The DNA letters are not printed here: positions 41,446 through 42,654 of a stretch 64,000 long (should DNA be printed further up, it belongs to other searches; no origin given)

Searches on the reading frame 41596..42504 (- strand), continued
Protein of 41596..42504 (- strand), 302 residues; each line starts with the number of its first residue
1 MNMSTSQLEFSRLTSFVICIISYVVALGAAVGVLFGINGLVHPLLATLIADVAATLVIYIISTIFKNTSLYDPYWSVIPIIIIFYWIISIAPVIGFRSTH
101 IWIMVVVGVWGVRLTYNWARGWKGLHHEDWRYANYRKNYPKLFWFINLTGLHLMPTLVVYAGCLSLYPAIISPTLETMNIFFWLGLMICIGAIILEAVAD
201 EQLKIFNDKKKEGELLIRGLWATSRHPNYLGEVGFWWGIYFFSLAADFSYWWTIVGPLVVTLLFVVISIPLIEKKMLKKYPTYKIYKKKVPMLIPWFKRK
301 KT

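Call 80: find_encoding_contigs(protein=P0045, flank=7000, max_places=1)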
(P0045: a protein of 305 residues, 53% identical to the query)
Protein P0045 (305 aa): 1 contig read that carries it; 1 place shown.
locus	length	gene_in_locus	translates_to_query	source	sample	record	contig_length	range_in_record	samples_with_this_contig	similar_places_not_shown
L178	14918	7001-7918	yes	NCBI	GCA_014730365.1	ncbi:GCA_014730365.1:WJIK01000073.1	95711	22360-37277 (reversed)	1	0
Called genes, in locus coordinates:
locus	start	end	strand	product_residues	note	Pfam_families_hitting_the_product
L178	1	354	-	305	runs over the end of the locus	PF00294:PfkB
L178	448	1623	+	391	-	PF06259:Abhydrolase_8 (faint), PF12697:Abhydrolase_6 (weak), PF00561:Abhydrolase_1 (weak), PF02089:Palm_thioest, PF05057:DUF676 (weak), PF24096:DUF7379 (weak), PF06028:DUF915 (weak), PF07819:PGAP1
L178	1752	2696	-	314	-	PF00198:2-oxoacid_dh (faint)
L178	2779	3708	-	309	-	PF01557:FAA_hydrolase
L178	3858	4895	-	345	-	-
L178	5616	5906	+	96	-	-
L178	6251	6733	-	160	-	PF00258:Flavodoxin_1 (faint), PF03358:FMN_red, PF12641:Flavodoxin_3 (faint), PF12724:Flavodoxin_5 (faint)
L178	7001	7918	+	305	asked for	PF06966:DUF1295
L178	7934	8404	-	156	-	PF13527:Acetyltransf_9, PF00583:Acetyltransf_1, PF13673:Acetyltransf_10, PF13508:Acetyltransf_7, PF08445:FR47 (weak)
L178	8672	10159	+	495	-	-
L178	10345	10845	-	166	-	-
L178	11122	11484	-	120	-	-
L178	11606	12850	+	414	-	PF00082:Peptidase_S8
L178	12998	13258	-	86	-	-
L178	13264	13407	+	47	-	PF13601:HTH_34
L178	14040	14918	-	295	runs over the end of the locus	PF01261:AP_endonuc_2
